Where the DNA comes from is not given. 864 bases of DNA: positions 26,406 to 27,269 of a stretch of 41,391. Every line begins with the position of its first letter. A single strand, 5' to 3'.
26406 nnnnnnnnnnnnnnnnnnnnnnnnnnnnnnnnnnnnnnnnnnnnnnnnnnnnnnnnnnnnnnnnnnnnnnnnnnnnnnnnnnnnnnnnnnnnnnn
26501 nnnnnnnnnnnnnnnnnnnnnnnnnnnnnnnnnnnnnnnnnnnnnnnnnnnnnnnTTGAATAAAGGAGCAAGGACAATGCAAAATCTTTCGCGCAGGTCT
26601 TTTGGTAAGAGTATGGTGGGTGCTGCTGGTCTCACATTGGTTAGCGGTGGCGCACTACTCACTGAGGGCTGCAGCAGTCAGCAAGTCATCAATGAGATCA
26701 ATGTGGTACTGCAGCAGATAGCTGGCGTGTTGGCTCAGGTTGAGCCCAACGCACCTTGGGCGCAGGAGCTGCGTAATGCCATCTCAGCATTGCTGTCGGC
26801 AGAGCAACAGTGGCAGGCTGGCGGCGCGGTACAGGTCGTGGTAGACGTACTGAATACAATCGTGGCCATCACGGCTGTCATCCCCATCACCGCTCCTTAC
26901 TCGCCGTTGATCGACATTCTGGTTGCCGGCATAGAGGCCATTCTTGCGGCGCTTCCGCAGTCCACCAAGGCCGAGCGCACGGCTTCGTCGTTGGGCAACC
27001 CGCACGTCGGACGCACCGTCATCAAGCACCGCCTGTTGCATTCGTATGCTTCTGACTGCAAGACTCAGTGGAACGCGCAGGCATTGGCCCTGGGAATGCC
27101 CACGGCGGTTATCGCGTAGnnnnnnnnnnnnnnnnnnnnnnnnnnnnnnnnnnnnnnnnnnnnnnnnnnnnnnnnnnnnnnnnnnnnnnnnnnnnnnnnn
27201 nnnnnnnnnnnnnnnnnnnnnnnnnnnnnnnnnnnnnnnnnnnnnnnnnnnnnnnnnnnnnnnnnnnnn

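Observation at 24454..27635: Atypical lysis cassette: papain C1A peptidase, permuted NlpC/P60-like protein, GH108 muramidase, plus two lipoproteins (one Tat-dependent)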

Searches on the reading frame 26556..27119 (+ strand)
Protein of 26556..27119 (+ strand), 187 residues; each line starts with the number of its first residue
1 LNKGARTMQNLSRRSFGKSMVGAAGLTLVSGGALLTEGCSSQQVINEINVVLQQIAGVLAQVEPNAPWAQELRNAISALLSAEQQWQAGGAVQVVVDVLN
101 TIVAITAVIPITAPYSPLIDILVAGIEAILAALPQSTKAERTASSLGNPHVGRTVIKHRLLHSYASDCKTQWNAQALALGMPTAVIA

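Call 3: search_protein_families(library=pfam, proteins=[window:26556-27119:+], max_evalue=0.1)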
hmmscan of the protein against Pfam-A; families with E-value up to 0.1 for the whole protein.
window:26556-27119:+ (187 aa): 2 families
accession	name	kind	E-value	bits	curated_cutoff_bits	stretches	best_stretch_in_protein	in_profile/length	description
PF07159.17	CYRIA-B_Rac1-bd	-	0.0096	15.6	23.1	1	42-102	16-75/301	CYRIA/CYRIB Rac1 binding domain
PF23802.1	DUF7178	-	0.023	15.1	27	1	43-85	47-89/193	Family of unknown function (DUF7178)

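Call 4: search_protein_families(library=phrogs, proteins=[window:26556-27119:+], max_evalue=0.1)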
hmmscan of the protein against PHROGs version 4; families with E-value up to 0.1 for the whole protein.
window:26556-27119:+ (187 aa): 1 family
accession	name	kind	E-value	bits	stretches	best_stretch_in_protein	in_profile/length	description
phrog_3842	-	unknown function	0.071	14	0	42-82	49-89/206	-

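Call 26: find_homologous_proteins(query=window:26577-27119:+)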
Query window:26577-27119:+ (180 aa): 52 proteins with E <= 0.001 among 1445 candidates.
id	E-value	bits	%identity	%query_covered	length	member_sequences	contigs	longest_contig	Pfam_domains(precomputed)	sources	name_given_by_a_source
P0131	2.8e-106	370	99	100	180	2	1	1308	-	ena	-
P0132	7.4e-57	210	60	98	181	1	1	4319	-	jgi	jgi:hypothetical protein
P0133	1.5e-55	206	56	99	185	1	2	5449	-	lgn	-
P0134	8.7e-55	203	56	99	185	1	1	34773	-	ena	-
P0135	9.0e-55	203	63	93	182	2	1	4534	-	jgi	jgi:hypothetical protein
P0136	1.1e-53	200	62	92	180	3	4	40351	-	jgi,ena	jgi:hypothetical protein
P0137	7.3e-52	194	60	95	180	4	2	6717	-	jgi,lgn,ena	-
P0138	2.6e-50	189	56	98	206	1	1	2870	-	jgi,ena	-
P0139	9.4e-50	187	62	84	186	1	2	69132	-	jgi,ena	jgi:hypothetical protein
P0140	3.4e-49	185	56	93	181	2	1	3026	-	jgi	jgi:hypothetical protein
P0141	9.0e-49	184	57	99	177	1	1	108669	-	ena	-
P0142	1.1e-45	174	54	98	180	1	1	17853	-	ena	-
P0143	1.2e-45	173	59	91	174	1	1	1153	-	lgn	-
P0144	4.5e-45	172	55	92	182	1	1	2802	-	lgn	-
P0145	6.4e-44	168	60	79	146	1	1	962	-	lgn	-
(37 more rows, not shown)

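Call 39: predict_structure(alignment_id=A4)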
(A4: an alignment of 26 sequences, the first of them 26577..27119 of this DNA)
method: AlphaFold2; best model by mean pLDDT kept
length: 180 residues; sequences in the alignment: 26
mean_pLDDT: 80.5   pTM: 0.74
mean pLDDT of the five models: 80.5, 80.3, 77.2, 72.4, 71.7
residues with pLDDT >= 90: 75; 70-90: 63; 50-70: 14; < 50: 28
segments of 3 or more residues with pLDDT < 50: 1-4, 6-29
pLDDT, mean of each block of 10 residues (from residue 1): 45 41 42 79 89 87 91 89 86 91 94 94 79 67 94 90 96 94
secondary structure, 60 per line:
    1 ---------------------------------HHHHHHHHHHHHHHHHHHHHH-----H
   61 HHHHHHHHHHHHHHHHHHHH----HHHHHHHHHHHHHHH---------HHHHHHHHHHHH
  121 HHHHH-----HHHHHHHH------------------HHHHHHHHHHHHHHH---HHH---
elements in order: H34-54 H60-80 H85-99 H109-125 H131-138 H157-171

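Call 62: find_related_loci(query=A4, collection=viral_contigs, flank=5000)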
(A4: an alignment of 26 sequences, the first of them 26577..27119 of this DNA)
Query A4 (180 aa) in viral_contigs; peptide patterns used: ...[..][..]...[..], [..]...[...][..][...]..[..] (x = any residue, [..] = any of these).
81 stretches matched a pattern; 26 encode a relative of the query (tblastn E <= 1e-3); 26 distinct loci.
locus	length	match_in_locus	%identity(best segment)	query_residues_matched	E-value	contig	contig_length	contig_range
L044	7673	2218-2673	62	29-179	2e-55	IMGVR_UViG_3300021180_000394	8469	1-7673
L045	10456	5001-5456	62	29-179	2e-55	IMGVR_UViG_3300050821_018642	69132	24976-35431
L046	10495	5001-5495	55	1-167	7e-52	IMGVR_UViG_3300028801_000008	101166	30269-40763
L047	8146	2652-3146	55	1-167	7e-52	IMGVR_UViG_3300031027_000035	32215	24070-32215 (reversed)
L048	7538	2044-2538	55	1-167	7e-52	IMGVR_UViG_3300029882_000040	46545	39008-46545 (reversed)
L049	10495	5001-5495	55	1-167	7e-52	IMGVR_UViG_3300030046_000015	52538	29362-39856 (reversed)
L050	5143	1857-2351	55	1-167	7e-52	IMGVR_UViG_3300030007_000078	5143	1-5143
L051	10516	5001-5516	55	2-170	1e-45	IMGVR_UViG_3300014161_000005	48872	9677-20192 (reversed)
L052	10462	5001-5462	52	27-180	3e-45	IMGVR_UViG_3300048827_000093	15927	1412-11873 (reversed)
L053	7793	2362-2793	51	31-174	1e-42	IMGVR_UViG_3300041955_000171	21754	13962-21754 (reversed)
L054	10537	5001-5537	41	4-180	1e-37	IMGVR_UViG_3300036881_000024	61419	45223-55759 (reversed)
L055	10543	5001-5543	41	2-179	2e-36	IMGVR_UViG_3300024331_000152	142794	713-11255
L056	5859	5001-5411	45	31-167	1e-31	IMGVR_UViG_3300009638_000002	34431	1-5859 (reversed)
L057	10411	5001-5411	45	31-167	1e-31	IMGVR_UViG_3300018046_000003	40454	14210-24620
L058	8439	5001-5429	43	31-165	3e-29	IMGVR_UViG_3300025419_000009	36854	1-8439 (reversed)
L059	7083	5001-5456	41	21-166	4e-29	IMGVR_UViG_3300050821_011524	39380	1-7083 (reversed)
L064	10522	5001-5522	33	2-175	2e-26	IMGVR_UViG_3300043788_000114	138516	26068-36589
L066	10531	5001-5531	36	4-179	2e-24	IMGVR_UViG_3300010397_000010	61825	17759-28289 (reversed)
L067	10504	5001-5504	35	2-166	3e-23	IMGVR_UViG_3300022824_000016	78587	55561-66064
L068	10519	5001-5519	47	4-174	7e-34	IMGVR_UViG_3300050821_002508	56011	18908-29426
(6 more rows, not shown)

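Call 66: search_protein_families(library=pfam, proteins=[L046:5616-6377:+, L051:4182-4997:+, L052:5572-6354:+, L054:4190-4987:+, L064:4224-4997:+, L067:5568-6305:+, L068:5537-6340:+, L044:865-1554:+, L059:4095-4634:+, L066:5538-6335:+], max_evalue=1)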
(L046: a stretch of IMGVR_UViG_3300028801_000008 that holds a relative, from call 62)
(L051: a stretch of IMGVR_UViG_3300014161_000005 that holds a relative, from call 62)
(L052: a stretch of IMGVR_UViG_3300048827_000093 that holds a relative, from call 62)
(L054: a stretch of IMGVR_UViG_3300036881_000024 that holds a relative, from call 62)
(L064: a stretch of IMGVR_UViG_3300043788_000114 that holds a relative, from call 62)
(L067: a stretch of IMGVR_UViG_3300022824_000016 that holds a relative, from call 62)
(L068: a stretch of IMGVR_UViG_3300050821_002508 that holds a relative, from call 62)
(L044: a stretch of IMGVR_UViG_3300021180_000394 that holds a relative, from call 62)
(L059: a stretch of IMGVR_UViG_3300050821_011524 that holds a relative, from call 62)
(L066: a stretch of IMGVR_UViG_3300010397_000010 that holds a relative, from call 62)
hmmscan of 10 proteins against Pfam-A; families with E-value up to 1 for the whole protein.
L046:5616-6377:+ (253 aa): 1 family
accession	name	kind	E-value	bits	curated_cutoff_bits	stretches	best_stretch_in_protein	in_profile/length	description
PF11318.15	DUF3120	-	0.15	12.8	29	1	104-177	109-181/199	Protein of unknown function (DUF3120)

L051:4182-4997:+ (271 aa): 1 family
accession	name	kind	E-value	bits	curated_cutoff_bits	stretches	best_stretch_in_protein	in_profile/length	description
PF22677.2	Ble-like_N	-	0.12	12.6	24.5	1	106-123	18-36/41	Bleomycin resistance protein-like N-terminal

L052:5572-6354:+ (260 aa): 0 families

L054:4190-4987:+ (265 aa): 0 families

L064:4224-4997:+ (257 aa): 0 families

L067:5568-6305:+ (245 aa): 1 family
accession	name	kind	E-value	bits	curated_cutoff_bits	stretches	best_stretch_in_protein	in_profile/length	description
PF07635.16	PSCyt1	-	0.36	11.9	22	0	95-125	7-36/59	Planctomycete cytochrome C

L068:5537-6340:+ (267 aa): 0 families

L044:865-1554:+ (229 aa): 0 families

L059:4095-4634:+ (179 aa): 0 families

L066:5538-6335:+ (265 aa): 2 families
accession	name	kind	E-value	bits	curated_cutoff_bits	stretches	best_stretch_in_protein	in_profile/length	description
PF00112.29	Peptidase_C1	-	3e-06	27.9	20.7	1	203-238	166-201/220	Papain family cysteine protease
PF03051.21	Peptidase_C1_2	-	0.0075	15.6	22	1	205-245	361-403/438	Peptidase C1-like family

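Call 69: search_solved_structures(query=A6, max_evalue=10, show_alignments=1)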
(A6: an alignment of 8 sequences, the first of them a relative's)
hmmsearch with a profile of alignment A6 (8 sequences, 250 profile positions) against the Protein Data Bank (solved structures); distinct sequences matched with E-value up to 10: 4.
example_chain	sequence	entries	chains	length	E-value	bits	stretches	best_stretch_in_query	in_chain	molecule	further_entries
7ymi_C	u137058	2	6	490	0.0043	20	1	84-193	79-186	Photosystem II CP43 reaction center protein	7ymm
5it7_g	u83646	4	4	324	0.45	13.4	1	163-237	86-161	KLLA0E12277p | Ribosomal protein RACK1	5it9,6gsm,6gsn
3j80_g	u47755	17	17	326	0.45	13.3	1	163-237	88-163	RACK1 | KLLA0E12277p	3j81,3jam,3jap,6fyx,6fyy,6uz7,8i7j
3ois_A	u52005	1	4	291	0.67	12.8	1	175-217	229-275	Cysteine protease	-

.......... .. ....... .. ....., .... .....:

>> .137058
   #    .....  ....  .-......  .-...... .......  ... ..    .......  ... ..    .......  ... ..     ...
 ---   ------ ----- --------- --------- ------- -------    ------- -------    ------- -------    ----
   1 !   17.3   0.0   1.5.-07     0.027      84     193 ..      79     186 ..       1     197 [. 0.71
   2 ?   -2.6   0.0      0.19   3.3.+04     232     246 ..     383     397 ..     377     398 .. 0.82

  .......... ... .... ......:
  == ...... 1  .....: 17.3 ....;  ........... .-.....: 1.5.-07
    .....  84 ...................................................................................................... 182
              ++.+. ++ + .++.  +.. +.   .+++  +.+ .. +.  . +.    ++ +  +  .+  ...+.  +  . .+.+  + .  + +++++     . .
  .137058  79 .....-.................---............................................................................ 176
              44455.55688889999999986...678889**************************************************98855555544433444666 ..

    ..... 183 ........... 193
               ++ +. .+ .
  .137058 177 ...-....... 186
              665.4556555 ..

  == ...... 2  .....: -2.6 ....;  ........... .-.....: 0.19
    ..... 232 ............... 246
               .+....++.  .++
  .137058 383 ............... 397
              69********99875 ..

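Call 80: search_protein_families(library=phrogs, proteins=[L046:5616-6377:+, L052:5572-6354:+, L044:865-1554:+, L064:3579-3950:+, L064:3999-4208:+], max_evalue=0.01)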
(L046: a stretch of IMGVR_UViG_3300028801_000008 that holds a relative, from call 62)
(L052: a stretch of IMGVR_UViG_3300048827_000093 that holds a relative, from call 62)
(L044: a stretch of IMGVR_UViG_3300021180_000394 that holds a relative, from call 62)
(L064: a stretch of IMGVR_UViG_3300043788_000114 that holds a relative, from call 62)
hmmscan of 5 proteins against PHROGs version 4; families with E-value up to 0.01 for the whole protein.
L046:5616-6377:+ (253 aa): 1 family
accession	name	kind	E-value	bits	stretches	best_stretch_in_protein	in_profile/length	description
phrog_19005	-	unknown function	4.6e-23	82.5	1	45-250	41-252/260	-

L052:5572-6354:+ (260 aa): 1 family
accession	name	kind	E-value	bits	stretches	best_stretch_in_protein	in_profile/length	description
phrog_19005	-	unknown function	5e-33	115.2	1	58-258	43-255/260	-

L044:865-1554:+ (229 aa): 0 families

L064:3579-3950:+ (123 aa): 1 family
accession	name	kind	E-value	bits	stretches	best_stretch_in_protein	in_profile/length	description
phrog_28492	-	unknown function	0.003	18.4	1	21-93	9-76/163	-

L064:3999-4208:+ (69 aa): 0 families

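Call 81: search_dna_similar(query=window:26577-27119:+, collection=phages, mode=protein, max_evalue=0.001)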
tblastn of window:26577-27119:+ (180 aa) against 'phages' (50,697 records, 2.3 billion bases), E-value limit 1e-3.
No match.

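Call 83: search_dna_similar(query=L052:5572-6354:+, collection=phages, mode=protein, max_evalue=0.001)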
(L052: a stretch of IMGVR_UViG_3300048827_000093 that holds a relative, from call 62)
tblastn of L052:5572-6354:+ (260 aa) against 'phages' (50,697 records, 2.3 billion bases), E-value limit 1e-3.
Records with a match: 4; places in all: 4; records where one place covers at least 80% of the query: 1.
Best place of each record, by identity: <60% 4.
By first word of the organism name: Komagataeibacter 3; Caudoviricetes 1.
By host as written in the record: - 1; Komagataeibacter xylinus NBRC 13773 1; Komagataeibacter xylinus NBRC 13772 1; Komagataeibacter maltaceti NBRC 14815 1.
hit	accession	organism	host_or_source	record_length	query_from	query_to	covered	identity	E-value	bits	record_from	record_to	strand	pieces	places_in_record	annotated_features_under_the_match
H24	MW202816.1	Caudoviricetes sp.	Manatee Spring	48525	6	249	94%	32.7%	2e-30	125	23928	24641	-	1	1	cysteine protease and beta | N-acetylmuramoyl-L-alanine amidase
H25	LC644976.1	Komagataeibacter phage phiKX2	Komagataeibacter xylinus NBRC 13773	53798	54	241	72%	32.5%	3e-16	84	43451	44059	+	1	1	hypothetical protein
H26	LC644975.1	Komagataeibacter phage phiKX1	Komagataeibacter xylinus NBRC 13772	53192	54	241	72%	32.0%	2e-15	81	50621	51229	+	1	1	hypothetical protein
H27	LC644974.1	Komagataeibacter phage phiKM1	Komagataeibacter maltaceti NBRC 14815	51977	48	231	71%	32.5%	5e-16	83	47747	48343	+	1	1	hypothetical protein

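Call 85: get_annotated_region(hit=H24, flank=4000)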
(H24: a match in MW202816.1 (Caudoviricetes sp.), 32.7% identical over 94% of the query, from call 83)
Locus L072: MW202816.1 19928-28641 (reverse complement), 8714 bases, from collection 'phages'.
description: Myoviridae sp. isolate ctsHD2, complete genome.
organism: Caudoviricetes sp. (NCBI taxid 2832643)
taxonomy: Viruses; Duplodnaviria; Heunggongvirae; Uroviricota; Caudoviricetes
host: -; source: Manatee Spring; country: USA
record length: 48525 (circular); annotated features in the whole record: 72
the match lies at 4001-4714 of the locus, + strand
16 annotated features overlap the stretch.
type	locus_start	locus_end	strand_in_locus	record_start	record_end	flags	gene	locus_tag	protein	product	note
CDS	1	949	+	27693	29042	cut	-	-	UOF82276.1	baseplate wedge protein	-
CDS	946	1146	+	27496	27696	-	-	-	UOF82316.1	hypothetical protein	-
CDS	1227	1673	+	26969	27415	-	-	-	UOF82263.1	coil containing protein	-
CDS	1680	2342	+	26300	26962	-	-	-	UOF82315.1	hypothetical protein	-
CDS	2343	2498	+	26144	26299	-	-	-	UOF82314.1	hypothetical protein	-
CDS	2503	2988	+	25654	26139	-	-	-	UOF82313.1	hypothetical protein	-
CDS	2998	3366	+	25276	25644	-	-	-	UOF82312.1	hypothetical protein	-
CDS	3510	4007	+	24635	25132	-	-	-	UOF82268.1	N-acetylmuramoyl-L-alanine amidase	-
CDS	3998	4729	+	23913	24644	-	-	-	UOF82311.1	cysteine protease and beta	-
CDS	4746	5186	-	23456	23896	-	-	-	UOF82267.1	deoxycytidylate deaminase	-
CDS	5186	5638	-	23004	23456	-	-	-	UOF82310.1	hypothetical protein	-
CDS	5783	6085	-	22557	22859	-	-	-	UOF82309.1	hypothetical protein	-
CDS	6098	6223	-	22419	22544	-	-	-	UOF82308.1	hypothetical protein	-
CDS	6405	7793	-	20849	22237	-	-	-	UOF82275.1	archeal DNA polymerase iI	-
CDS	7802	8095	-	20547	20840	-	-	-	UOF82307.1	Zn-ribbon protein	-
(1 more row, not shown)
